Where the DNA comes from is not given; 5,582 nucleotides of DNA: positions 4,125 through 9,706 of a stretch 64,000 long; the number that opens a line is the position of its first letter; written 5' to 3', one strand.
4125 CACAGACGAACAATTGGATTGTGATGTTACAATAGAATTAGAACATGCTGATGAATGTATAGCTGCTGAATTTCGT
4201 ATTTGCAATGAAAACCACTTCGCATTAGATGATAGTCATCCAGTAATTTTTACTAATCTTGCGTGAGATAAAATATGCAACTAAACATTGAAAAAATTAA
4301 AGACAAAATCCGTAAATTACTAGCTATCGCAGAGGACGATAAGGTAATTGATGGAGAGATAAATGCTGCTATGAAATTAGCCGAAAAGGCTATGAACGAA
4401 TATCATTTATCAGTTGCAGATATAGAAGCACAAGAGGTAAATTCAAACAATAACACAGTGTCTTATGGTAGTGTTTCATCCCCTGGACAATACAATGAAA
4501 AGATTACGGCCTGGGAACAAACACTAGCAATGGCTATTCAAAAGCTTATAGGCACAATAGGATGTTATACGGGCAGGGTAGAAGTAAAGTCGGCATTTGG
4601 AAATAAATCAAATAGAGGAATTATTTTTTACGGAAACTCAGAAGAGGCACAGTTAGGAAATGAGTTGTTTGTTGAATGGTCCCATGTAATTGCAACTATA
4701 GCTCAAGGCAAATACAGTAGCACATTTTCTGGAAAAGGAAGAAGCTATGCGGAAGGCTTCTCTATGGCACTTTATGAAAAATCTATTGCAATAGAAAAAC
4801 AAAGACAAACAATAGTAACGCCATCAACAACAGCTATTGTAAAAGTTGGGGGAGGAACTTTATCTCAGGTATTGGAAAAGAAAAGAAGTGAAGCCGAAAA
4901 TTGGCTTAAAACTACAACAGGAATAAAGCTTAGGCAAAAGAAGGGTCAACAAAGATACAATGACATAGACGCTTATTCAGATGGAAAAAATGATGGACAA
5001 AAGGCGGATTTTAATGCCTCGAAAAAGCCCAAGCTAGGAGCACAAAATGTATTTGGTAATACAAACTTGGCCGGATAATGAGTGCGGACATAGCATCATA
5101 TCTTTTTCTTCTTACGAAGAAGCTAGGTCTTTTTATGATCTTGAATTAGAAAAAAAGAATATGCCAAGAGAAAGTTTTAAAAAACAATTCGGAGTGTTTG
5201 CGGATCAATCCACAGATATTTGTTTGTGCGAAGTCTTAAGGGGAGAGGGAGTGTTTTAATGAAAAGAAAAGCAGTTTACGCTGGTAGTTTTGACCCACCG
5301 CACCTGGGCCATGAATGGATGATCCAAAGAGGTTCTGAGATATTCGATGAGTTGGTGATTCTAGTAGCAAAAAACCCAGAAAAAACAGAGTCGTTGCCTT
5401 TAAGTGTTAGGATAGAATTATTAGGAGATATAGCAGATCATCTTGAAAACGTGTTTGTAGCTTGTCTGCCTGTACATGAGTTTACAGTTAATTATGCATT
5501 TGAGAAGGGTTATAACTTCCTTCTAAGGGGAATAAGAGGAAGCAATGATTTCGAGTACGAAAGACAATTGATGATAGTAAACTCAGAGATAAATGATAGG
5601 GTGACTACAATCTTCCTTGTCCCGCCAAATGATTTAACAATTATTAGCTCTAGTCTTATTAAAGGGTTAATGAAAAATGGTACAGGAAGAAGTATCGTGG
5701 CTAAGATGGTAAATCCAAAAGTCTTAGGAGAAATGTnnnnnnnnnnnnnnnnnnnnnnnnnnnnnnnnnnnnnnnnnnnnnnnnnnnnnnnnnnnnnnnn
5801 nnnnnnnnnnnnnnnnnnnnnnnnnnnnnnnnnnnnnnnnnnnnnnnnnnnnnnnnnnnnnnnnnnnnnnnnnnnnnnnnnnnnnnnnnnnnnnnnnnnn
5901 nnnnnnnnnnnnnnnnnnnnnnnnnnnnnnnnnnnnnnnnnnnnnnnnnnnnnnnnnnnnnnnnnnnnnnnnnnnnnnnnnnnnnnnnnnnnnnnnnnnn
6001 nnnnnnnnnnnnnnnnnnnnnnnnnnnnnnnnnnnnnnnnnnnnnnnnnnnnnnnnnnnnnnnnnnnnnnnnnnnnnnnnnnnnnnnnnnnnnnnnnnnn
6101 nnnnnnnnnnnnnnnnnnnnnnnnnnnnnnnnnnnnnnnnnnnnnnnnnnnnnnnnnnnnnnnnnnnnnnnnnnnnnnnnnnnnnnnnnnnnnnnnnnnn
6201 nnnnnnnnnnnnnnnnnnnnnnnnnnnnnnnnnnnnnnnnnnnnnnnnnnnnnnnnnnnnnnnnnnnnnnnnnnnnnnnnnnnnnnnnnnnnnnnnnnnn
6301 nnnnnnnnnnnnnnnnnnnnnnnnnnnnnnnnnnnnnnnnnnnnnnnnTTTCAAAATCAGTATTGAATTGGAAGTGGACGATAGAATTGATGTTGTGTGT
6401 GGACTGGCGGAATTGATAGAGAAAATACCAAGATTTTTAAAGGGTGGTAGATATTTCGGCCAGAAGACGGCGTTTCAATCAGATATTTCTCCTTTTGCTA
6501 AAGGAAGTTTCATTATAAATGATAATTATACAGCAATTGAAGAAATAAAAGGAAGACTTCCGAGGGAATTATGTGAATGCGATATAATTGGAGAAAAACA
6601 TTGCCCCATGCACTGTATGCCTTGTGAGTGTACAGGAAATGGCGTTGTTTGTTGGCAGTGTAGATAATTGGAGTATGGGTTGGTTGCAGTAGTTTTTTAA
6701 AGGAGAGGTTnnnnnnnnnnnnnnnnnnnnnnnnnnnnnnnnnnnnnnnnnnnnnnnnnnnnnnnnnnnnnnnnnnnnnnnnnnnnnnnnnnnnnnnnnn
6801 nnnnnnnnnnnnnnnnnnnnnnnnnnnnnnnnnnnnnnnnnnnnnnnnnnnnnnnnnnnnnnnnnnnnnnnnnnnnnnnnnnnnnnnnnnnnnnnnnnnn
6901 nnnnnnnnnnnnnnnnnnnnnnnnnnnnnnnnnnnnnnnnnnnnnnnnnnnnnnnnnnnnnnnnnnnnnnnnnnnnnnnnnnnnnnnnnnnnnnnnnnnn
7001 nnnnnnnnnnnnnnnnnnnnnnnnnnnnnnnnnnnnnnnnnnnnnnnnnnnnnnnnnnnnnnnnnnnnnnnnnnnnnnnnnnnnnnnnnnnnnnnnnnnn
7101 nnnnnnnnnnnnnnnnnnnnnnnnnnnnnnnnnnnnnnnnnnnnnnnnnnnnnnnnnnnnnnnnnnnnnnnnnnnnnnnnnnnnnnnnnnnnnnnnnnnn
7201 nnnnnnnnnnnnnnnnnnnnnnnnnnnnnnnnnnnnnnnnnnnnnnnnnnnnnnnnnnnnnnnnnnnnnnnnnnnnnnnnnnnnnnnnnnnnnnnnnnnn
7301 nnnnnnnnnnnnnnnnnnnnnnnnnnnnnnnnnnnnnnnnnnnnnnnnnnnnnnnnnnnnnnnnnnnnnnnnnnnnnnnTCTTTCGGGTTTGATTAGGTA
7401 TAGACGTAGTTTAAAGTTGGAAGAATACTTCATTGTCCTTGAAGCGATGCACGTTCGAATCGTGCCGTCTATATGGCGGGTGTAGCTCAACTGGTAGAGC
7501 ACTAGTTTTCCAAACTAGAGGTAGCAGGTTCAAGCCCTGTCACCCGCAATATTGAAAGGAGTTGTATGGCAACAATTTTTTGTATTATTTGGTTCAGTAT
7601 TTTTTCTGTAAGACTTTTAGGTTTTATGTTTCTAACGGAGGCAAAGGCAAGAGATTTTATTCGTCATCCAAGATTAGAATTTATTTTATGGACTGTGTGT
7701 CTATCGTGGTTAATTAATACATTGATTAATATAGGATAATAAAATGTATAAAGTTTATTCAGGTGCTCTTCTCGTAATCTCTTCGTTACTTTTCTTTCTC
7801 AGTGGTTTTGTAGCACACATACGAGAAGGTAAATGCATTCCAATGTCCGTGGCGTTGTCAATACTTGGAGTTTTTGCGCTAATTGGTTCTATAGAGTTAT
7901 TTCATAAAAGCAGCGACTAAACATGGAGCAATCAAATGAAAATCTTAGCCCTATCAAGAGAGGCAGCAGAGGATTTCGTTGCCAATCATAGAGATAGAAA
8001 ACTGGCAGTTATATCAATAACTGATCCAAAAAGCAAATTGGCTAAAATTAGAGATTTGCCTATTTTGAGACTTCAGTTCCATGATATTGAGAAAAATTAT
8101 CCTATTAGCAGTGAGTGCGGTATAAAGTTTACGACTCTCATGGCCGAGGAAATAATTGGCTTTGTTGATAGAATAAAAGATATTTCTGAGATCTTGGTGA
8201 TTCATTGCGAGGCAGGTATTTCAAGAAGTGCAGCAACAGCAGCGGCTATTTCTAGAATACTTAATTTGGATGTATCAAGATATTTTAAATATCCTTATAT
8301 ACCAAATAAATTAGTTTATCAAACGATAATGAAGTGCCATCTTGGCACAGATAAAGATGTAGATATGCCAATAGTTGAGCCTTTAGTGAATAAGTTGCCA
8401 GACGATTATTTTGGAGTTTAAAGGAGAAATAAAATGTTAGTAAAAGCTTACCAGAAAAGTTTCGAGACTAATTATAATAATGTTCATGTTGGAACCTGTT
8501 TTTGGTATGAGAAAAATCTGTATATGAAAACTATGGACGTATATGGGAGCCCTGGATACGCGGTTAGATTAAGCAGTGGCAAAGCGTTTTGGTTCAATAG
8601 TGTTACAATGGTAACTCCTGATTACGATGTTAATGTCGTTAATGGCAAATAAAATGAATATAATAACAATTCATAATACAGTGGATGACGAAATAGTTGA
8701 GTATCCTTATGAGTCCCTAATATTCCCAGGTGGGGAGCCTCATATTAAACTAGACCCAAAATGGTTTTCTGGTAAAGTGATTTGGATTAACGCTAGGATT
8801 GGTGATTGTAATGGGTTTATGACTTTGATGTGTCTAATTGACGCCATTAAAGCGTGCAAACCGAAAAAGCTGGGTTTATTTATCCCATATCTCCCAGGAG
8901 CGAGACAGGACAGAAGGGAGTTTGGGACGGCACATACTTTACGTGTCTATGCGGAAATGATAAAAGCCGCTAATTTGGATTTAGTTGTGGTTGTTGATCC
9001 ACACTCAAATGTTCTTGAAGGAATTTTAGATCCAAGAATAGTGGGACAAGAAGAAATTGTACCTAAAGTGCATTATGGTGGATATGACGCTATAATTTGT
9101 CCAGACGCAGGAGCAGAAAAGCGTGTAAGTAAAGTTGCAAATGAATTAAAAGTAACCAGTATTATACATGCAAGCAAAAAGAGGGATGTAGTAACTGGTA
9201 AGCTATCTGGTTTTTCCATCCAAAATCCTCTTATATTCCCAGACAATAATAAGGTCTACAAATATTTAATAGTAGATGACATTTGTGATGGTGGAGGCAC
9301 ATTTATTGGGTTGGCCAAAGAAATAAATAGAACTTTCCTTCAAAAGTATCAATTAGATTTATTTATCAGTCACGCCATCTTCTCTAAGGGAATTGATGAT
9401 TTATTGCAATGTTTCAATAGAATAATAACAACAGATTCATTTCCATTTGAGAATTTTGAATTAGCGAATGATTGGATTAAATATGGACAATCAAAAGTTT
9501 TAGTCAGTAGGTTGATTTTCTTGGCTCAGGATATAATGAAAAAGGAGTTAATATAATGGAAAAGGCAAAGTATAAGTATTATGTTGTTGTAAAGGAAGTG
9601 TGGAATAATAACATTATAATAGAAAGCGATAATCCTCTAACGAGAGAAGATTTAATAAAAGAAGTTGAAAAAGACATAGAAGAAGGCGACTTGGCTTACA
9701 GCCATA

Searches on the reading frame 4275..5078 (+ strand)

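Call 73: search_protein_families(library=phrogs, proteins=[window:4275-5078:+], max_evalue=0.00001)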
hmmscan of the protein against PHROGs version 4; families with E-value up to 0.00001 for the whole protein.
window:4275-5078:+ (267 aa): 1 family
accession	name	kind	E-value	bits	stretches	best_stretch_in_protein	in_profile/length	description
phrog_421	-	unknown function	2.4e-26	93.7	1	2-249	3-229/241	unknown function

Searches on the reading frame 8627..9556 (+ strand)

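Call 44: search_protein_families(library=phrogs, proteins=[window:8627-9556:+], max_evalue=0.00001)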
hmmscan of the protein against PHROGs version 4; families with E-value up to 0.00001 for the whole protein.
window:8627-9556:+ (309 aa): 2 families
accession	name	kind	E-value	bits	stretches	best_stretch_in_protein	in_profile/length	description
phrog_619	-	other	4.5e-67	227.2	1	27-276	14-266/282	ribose-phosphate pyrophosphokinase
phrog_12872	-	other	2.5e-27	96.8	1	28-287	13-282/547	nicotinamide phosphoribosyl transferase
